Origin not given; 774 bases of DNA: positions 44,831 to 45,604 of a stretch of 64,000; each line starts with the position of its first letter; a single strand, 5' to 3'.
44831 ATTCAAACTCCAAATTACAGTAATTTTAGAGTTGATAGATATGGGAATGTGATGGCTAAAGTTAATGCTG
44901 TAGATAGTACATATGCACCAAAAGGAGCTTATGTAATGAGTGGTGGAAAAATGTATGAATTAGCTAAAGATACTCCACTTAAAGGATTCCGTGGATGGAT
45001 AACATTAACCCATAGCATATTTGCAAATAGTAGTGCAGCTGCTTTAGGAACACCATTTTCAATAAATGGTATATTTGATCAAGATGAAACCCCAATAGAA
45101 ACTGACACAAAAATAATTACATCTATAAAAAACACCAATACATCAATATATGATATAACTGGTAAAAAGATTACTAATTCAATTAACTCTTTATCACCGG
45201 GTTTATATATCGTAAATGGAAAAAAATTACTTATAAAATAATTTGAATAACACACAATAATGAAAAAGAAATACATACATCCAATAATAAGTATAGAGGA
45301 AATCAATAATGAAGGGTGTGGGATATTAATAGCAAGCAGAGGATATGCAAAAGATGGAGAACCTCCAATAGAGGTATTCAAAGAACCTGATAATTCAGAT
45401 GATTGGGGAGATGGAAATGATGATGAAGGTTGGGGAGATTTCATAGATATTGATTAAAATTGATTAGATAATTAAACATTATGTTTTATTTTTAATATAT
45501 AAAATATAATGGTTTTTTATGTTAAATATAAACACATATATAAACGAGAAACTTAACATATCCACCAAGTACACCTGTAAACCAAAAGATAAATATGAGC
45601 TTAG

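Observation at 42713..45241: Phage-encoded secreted protein ending in a T9SS (Por) C-terminal sorting domain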

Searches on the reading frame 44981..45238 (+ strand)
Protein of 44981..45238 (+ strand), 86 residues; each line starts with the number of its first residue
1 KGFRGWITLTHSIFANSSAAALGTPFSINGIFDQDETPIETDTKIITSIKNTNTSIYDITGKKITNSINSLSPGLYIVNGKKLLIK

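Call 6: search_protein_families(library=ncbifam, proteins=[window:44981-45238:+], max_evalue=10)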
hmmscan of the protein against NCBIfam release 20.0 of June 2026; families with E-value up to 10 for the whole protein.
seq(86 aa): 2 families
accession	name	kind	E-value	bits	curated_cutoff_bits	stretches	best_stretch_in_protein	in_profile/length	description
TIGR04183.1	Por_Secre_tail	domain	0.017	15.1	23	1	43-79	10-57/72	T9SS type A sorting domain-containing protein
NF033708.1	T9SS_Cterm_ChiA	domain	0.021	14.7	40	1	55-79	5-29/55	T9SS sorting signal type C domain-containing protein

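Call 7: search_protein_families(library=pfam, proteins=[window:44981-45238:+], max_evalue=10)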
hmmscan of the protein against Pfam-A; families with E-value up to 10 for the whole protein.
seq(86 aa): 1 family
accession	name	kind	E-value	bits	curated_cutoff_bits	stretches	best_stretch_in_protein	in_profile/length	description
PF18962.6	Por_Secre_tail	-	0.018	15.8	27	1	48-79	18-61/75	Secretion system C-terminal sorting domain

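Call 20: search_protein_families(library=ncbifam, alignment_id=A2, max_evalue=1)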
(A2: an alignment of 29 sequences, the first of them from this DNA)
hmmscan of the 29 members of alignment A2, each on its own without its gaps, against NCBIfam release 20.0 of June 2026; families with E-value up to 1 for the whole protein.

A. member 1, seq(85 aa): 2 families
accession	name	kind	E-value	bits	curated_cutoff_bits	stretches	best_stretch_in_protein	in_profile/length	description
TIGR04183.1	Por_Secre_tail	domain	0.016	15.1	23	1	42-78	10-57/72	T9SS type A sorting domain-containing protein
NF033708.1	T9SS_Cterm_ChiA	domain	0.022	14.6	40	1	54-78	5-29/55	T9SS sorting signal type C domain-containing protein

B. families by the number of members that match (of 29 scanned): 10 families
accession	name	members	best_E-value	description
TIGR04183.1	Por_Secre_tail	17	0.0042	T9SS type A sorting domain-containing protein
NF040838.1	T4_PilC_Neiss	3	0.039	PilC family type IV pilus tip adhesin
NF033708.1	T9SS_Cterm_ChiA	2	0.022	T9SS sorting signal type C domain-containing protein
NF001248.0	PRK00218.1-4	2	0.12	high frequency lysogenization protein HflD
NF008331.0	PRK11114.2-5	1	0.06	cellulose biosynthesis cyclic di-GMP-binding regulatory protein BcsB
NF009072.1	PRK12407.1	1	0.075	flagellar basal body L-ring protein FlgH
NF008602.0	PRK11570.1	1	0.081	FKBP-type peptidyl-prolyl cis-trans isomerase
NF001245.0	PRK00218.1-1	1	0.11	high frequency lysogenization protein HflD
NF005557.0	PRK07228.1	1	0.16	5'-deoxyadenosine deaminase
NF007567.0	PRK10198.1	1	0.17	formate hydrogenlyase regulator HycA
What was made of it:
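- Tail: the only families hit are T9SS CTD models (calls 6, 7, 20).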

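Call 21: search_solved_structures(query=A2, max_evalue=10, show_alignments=3)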
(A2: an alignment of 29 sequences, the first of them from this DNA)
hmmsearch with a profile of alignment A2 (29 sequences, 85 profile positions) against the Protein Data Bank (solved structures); distinct sequences matched with E-value up to 10: 6.
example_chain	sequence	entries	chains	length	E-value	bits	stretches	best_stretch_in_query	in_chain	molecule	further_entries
4kca_A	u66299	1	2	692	0.041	17.8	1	51-82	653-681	Endo-1,5-alpha-L-arabinanase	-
3im1_A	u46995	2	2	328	0.56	14.1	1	15-59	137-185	Pre-mRNA-splicing helicase BRR2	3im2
3hib_A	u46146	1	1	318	0.66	13.9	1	15-59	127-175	Pre-mRNA-splicing helicase BRR2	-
8oxx_A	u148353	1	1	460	1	13.3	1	4-76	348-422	Protein-glutamine gamma-glutamyltransferase E 27 kDa non-catalytic chain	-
8rmx_A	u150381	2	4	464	1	13.3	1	4-76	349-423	Protein-glutamine gamma-glutamyltransferase E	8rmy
5ca6_A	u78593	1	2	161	1.4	12.8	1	27-71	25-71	porcine rotavirus TFR-41 VP8*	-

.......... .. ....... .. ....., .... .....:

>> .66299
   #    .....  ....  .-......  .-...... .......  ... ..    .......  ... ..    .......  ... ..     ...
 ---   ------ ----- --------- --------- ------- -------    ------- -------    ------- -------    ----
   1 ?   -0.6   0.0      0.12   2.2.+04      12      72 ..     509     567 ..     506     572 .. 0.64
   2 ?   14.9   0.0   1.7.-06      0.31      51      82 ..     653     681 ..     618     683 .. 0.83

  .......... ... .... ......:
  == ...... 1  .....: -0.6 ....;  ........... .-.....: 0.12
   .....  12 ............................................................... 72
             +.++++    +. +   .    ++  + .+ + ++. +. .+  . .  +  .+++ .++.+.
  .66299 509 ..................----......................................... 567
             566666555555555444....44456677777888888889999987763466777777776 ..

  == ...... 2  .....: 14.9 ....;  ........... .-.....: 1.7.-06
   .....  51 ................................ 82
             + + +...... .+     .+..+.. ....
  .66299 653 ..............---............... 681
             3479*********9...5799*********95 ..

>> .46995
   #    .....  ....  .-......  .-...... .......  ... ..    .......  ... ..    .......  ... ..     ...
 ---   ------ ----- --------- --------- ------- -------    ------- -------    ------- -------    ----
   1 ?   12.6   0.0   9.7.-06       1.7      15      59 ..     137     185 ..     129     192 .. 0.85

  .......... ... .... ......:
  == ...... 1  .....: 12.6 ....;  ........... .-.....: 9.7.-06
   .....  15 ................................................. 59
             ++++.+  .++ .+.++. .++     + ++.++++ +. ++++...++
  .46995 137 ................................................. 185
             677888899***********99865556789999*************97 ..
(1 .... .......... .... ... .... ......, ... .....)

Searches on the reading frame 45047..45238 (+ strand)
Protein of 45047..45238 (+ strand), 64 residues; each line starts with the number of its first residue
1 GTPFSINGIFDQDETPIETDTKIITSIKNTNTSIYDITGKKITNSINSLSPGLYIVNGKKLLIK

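Call 6: search_protein_families(library=ncbifam, proteins=[window:45047-45238:+], max_evalue=10)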
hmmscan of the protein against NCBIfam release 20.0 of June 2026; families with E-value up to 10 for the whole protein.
seq(64 aa): 2 families
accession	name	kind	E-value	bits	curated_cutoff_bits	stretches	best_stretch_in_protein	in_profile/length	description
TIGR04183.1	Por_Secre_tail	domain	0.0093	15.9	23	1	21-57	10-57/72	T9SS type A sorting domain-containing protein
NF033708.1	T9SS_Cterm_ChiA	domain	0.015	15.2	40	1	33-57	5-29/55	T9SS sorting signal type C domain-containing protein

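Call 7: search_protein_families(library=pfam, proteins=[window:45047-45238:+], max_evalue=10)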
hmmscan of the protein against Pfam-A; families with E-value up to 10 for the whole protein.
seq(64 aa): 1 family
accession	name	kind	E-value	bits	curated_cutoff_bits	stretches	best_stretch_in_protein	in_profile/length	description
PF18962.6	Por_Secre_tail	-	0.0079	16.9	27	1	26-57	18-61/75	Secretion system C-terminal sorting domain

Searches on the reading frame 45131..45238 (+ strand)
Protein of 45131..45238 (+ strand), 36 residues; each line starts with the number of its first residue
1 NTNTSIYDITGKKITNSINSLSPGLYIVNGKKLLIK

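Call 6: search_protein_families(library=ncbifam, proteins=[window:45131-45238:+], max_evalue=10)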
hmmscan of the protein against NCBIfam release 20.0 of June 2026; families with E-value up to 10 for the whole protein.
seq(36 aa): 2 families
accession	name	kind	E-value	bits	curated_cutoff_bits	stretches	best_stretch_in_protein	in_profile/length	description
NF033708.1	T9SS_Cterm_ChiA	domain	0.0013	18.6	40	1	5-29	5-29/55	T9SS sorting signal type C domain-containing protein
TIGR04183.1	Por_Secre_tail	domain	0.013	15.5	23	1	3-29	22-57/72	T9SS type A sorting domain-containing protein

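Call 7: search_protein_families(library=pfam, proteins=[window:45131-45238:+], max_evalue=10)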
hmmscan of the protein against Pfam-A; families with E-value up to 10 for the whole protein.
seq(36 aa): 1 family
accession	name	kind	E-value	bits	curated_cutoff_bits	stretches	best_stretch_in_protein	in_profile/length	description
PF18962.6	Por_Secre_tail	-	0.0058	17.3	27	1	2-29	22-61/75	Secretion system C-terminal sorting domain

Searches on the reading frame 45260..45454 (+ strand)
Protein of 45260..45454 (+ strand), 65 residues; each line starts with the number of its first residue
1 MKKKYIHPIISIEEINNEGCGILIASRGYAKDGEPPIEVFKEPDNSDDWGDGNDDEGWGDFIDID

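Call 42: search_protein_families(library=pfam, proteins=[window:45260-45454:+], max_evalue=0.1)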
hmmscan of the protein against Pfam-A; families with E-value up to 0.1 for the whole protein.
seq(65 aa): 0 families

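Call 76: find_homologous_proteins(query=A7, max_evalue=1)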
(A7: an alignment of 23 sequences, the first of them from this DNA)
Query A7 (23 sequences) (65 aa, profile of the alignment): 333 proteins with E <= 1 among 385 candidates; the best 120 are listed.
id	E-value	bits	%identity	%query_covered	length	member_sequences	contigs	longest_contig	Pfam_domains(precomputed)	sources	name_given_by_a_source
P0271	5.5e-14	70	-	-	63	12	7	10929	-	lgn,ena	-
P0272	2.7e-12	65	-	-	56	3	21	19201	-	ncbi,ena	-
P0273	5.1e-12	64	-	-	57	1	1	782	-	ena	-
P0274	5.3e-12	64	-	-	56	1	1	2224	-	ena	-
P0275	7.0e-12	64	-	-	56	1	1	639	-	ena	-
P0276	7.1e-12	64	-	-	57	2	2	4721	-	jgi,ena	-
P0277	1.1e-11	63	-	-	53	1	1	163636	-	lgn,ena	-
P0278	1.2e-11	63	-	-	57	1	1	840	-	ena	-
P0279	1.4e-11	63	-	-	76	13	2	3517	-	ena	-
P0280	1.6e-11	62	-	-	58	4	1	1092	-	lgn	-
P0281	2.2e-11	62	-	-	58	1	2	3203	-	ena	-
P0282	2.7e-11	62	-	-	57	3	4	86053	-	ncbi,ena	-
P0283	2.9e-11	62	-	-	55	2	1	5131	-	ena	-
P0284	3.8e-11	61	-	-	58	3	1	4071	-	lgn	-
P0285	4.8e-11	61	-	-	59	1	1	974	-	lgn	-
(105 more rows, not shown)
